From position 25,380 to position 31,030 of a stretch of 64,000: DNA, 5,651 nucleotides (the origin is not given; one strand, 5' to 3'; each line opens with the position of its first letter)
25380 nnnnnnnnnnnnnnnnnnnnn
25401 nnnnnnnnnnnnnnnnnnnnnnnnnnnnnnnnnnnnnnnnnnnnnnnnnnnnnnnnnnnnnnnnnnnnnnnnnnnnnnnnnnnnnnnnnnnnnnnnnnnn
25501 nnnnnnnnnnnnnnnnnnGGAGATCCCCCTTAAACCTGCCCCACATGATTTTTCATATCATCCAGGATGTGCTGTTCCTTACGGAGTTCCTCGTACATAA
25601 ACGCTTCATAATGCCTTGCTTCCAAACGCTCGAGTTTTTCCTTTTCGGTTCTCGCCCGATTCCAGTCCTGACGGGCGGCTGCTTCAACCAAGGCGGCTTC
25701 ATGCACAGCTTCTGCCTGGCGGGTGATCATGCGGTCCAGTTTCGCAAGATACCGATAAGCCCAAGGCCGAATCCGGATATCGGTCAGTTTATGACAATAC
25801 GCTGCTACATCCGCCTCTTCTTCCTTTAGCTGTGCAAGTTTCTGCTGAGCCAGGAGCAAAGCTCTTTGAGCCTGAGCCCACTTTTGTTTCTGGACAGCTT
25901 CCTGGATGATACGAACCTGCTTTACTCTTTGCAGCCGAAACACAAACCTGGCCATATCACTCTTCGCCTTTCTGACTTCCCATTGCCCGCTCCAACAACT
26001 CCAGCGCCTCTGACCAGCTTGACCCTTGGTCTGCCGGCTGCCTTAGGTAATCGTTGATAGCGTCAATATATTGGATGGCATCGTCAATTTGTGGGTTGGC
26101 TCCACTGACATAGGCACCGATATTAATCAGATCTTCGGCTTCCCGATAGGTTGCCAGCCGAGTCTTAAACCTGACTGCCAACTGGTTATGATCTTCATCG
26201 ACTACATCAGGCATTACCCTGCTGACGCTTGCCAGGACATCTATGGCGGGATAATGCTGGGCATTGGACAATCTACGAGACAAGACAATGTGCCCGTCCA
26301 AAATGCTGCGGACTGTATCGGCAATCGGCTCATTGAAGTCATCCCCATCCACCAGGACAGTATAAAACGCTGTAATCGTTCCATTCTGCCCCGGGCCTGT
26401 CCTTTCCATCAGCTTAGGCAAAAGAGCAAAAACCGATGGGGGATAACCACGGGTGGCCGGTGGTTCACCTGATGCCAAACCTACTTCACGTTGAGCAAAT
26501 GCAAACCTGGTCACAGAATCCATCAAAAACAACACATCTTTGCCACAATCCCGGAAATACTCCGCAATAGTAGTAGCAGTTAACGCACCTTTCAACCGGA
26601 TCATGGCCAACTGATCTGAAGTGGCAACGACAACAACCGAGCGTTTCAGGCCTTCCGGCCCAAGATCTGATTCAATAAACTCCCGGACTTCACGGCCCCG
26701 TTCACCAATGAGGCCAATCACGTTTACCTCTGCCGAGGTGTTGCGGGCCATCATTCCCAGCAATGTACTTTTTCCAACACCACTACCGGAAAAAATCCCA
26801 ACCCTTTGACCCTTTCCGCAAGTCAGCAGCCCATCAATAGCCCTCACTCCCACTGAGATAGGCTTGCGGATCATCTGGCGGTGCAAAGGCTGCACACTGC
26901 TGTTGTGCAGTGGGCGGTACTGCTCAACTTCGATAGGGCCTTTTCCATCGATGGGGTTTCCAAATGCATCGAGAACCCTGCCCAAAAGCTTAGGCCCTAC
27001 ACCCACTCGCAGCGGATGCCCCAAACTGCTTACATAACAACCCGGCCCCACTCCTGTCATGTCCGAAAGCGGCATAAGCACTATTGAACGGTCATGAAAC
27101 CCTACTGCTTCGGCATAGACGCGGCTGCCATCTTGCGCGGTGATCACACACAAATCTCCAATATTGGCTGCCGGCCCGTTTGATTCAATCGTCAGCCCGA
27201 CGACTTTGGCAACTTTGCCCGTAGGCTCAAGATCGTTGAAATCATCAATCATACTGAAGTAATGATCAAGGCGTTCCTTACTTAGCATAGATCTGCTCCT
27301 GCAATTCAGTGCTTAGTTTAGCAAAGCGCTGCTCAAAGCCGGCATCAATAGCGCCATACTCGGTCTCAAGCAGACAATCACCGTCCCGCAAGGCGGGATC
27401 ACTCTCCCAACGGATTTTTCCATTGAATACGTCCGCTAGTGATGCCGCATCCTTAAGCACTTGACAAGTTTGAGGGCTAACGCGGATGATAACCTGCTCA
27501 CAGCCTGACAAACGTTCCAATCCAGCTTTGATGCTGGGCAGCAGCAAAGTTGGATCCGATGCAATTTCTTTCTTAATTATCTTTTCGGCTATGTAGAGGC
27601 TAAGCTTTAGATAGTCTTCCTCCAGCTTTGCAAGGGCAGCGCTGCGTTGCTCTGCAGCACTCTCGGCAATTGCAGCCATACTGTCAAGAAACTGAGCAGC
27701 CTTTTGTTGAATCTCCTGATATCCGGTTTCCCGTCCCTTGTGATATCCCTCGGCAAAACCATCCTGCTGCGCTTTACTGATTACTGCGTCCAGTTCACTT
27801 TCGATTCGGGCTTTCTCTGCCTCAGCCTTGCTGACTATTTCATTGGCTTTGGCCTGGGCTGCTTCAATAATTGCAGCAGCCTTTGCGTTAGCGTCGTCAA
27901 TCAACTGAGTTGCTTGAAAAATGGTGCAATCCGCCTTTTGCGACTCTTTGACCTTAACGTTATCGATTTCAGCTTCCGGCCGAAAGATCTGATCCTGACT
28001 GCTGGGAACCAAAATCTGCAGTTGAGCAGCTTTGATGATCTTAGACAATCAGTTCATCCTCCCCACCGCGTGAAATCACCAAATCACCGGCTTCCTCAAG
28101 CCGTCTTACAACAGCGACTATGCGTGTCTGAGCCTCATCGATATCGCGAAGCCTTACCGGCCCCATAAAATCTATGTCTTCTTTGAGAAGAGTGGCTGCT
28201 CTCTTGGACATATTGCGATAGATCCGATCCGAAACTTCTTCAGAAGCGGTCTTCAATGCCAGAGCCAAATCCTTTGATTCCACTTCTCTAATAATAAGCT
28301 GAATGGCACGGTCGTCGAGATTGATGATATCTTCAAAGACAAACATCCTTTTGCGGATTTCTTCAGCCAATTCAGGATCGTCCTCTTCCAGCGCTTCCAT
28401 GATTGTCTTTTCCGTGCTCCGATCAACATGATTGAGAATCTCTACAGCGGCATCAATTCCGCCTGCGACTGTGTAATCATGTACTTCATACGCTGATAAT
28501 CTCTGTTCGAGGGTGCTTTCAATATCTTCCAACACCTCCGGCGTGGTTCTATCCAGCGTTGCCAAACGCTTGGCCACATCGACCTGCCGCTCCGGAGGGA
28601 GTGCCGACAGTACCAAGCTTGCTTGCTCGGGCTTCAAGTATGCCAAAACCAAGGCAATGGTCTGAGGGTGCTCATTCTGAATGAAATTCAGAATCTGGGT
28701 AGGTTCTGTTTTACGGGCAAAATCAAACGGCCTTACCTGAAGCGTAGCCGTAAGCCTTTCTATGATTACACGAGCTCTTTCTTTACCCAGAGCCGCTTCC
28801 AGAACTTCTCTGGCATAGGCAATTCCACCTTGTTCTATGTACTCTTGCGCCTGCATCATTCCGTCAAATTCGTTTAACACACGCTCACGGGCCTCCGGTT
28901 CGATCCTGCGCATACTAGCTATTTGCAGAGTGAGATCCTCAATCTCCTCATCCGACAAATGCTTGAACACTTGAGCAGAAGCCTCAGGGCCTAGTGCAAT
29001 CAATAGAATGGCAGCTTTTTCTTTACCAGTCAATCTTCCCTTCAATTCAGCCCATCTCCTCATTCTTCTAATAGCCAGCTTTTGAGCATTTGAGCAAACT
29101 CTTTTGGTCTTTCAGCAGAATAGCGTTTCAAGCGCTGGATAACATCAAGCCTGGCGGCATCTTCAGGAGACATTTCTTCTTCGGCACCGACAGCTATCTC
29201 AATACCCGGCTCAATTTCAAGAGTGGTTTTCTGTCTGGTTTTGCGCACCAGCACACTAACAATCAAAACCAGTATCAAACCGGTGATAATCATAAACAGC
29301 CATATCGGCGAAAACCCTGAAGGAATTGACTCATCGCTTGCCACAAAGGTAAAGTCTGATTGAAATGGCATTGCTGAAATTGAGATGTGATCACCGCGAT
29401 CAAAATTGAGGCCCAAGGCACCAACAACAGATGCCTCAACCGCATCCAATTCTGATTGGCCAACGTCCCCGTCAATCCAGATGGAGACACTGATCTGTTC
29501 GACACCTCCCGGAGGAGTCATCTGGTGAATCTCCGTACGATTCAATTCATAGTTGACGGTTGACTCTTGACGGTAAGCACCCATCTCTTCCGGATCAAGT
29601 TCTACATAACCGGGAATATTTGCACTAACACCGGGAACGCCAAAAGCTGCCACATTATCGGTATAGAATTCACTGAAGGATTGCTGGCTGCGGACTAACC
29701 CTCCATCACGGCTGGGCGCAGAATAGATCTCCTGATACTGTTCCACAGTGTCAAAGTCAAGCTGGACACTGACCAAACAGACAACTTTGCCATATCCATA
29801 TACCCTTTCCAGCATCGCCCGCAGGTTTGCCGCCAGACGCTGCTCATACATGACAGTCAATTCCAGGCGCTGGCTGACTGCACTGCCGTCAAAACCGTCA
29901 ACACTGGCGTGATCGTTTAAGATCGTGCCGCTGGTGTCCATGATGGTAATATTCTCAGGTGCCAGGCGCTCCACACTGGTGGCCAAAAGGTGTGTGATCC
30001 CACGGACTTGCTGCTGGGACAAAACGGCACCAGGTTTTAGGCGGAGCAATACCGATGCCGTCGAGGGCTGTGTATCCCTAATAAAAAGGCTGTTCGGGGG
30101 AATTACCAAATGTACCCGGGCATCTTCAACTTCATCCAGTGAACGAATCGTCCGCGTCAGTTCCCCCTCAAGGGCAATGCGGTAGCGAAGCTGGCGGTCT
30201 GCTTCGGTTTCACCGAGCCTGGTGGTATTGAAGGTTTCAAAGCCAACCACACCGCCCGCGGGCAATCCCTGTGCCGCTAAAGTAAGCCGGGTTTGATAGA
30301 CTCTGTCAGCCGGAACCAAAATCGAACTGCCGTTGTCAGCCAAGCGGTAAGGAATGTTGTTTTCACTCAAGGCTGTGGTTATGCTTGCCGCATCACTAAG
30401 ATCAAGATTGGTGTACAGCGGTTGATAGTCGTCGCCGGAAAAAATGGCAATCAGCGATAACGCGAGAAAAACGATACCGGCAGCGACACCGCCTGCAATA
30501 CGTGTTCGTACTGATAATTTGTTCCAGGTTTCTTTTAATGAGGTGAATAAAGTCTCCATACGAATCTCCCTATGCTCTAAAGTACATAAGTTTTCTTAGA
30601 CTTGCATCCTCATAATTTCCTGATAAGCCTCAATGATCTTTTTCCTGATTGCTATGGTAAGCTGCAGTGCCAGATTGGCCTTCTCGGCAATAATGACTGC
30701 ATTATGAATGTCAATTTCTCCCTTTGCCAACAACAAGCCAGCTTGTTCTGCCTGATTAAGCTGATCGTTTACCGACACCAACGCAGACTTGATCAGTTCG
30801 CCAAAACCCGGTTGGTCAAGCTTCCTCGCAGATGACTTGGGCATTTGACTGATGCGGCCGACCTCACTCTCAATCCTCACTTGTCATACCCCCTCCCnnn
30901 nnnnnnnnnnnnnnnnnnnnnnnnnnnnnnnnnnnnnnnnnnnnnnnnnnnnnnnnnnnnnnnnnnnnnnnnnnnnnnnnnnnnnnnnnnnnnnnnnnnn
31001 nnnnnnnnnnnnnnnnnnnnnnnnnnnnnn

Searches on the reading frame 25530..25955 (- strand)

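Call 79: search_protein_families(library=pfam, proteins=[window:25530-25955:-], max_evalue=0.001)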
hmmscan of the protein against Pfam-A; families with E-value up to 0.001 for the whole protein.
window:25530-25955:- (141 aa): 1 family
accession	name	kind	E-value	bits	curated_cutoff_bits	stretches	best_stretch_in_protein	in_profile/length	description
PF02050.21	FliJ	-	2.4e-11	44.4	28.4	1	23-134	4-118/123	Flagellar FliJ protein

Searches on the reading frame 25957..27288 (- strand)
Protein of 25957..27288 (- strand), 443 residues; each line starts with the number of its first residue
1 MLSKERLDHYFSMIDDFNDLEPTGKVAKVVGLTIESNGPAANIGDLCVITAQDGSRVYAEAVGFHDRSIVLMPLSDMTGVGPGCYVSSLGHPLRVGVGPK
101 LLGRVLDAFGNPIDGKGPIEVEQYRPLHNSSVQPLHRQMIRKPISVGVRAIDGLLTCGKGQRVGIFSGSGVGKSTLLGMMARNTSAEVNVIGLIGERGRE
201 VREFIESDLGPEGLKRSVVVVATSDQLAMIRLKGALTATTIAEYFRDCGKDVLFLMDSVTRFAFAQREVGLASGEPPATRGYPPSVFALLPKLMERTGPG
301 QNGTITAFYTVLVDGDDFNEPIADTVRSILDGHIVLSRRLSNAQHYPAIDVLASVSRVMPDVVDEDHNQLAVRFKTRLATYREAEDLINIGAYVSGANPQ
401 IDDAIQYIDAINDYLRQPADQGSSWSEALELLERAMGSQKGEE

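Call 79: search_protein_families(library=pfam, proteins=[window:25957-27288:-], max_evalue=0.001)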
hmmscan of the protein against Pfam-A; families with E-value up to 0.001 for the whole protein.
window:25957-27288:- (443 aa): 4 families
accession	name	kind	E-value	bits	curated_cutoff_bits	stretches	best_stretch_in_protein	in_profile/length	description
PF00006.31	ATP-synt_ab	-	1.7e-89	299.5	29.5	1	147-356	1-213/213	ATP synthase alpha/beta family, nucleotide-binding domain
PF18269.6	T3SS_ATPase_C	-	1.2e-23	83.2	22.7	1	363-433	1-71/72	T3SS EscN ATPase C-terminal domain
PF02874.29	ATP-synt_ab_N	-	1.5e-08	35.4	20.9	1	27-90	2-69/69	ATP synthase alpha/beta family, beta-barrel domain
PF00005.33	ABC_tran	-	0.00046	21.2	25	1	155-191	6-42/137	ABC transporter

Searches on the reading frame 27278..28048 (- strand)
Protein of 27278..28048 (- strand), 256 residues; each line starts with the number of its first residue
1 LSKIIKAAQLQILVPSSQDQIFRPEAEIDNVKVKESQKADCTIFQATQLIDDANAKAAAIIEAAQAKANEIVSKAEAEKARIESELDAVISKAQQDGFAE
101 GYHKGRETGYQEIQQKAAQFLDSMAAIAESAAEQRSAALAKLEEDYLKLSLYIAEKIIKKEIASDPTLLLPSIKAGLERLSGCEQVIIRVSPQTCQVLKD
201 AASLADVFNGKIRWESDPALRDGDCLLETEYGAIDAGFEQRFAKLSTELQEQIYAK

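Call 79: search_protein_families(library=pfam, proteins=[window:27278-28048:-], max_evalue=0.001)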
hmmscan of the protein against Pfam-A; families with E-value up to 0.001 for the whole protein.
window:27278-28048:- (256 aa): 2 families
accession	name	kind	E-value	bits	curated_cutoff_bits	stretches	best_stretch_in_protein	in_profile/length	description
PF02108.21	FliH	-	3.9e-20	72.5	24.1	1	121-244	4-127/128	Flagellar assembly protein FliH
PF06635.17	T3SS_SCTL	-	8.7e-06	25.8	23.3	1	59-242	16-191/206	Type 3 secretion system stator protein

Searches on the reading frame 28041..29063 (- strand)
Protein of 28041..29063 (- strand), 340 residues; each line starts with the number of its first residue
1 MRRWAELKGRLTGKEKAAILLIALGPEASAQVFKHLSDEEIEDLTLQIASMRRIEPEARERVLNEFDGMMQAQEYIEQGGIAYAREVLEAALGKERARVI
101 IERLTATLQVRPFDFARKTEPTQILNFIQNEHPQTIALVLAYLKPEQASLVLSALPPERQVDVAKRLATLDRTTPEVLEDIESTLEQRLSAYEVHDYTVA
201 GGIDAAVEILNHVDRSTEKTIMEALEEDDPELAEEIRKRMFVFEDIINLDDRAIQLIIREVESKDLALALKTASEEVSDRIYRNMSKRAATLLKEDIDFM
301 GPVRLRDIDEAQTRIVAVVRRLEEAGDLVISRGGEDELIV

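Call 79: search_protein_families(library=pfam, proteins=[window:28041-29063:-], max_evalue=0.001)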
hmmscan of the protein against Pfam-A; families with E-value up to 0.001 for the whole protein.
window:28041-29063:- (340 aa): 4 families
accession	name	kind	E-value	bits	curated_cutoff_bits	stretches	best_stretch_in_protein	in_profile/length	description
PF01706.21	FliG_C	-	6.8e-47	158.6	23.3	1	223-330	1-108/108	FliG C-terminal domain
PF14842.11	FliG_N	-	7.8e-47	158.6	25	2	11-113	2-104/104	FliG N-terminal domain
PF14841.11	FliG_M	-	2.1e-38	130.8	25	2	121-192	1-72/76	FliG middle domain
PF03448.22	MgtE_N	-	4.2e-08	34.1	25.9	0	132-236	2-96/102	MgtE intracellular N domain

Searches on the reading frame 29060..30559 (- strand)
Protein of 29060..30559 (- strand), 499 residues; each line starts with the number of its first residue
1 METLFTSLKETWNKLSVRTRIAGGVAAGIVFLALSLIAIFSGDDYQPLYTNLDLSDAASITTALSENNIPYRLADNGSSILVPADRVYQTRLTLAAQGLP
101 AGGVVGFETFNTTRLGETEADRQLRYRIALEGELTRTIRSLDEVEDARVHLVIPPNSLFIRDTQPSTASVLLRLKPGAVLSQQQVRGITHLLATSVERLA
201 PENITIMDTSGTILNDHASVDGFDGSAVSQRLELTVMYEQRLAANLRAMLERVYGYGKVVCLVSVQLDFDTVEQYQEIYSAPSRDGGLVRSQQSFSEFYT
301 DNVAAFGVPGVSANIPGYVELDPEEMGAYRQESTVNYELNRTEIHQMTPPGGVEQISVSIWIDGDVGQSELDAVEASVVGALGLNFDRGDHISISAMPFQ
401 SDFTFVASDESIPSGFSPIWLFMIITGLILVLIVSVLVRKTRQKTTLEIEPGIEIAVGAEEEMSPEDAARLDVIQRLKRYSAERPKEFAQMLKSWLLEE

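Call 79: search_protein_families(library=pfam, proteins=[window:29060-30559:-], max_evalue=0.001)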
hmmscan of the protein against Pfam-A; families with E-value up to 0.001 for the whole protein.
window:29060-30559:- (499 aa): 2 families
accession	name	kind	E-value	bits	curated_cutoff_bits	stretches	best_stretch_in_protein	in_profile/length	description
PF01514.23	YscJ_FliF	-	2.1e-65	220.4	24.4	1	43-215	4-178/179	Secretory protein of YscJ/FliF family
PF08345.17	YscJ_FliF_C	-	2.3e-32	112.9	23.8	1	250-399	1-147/147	Flagellar M-ring protein C-terminal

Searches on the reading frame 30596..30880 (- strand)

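Call 79: search_protein_families(library=pfam, proteins=[window:30596-30880:-], max_evalue=0.001)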
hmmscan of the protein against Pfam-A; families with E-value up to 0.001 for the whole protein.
window:30596-30880:- (94 aa): 1 family
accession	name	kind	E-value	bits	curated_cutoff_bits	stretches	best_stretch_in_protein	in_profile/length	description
PF02049.23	FliE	-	2.8e-23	82.3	22.4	1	14-94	8-89/89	Flagellar hook-basal body complex protein FliE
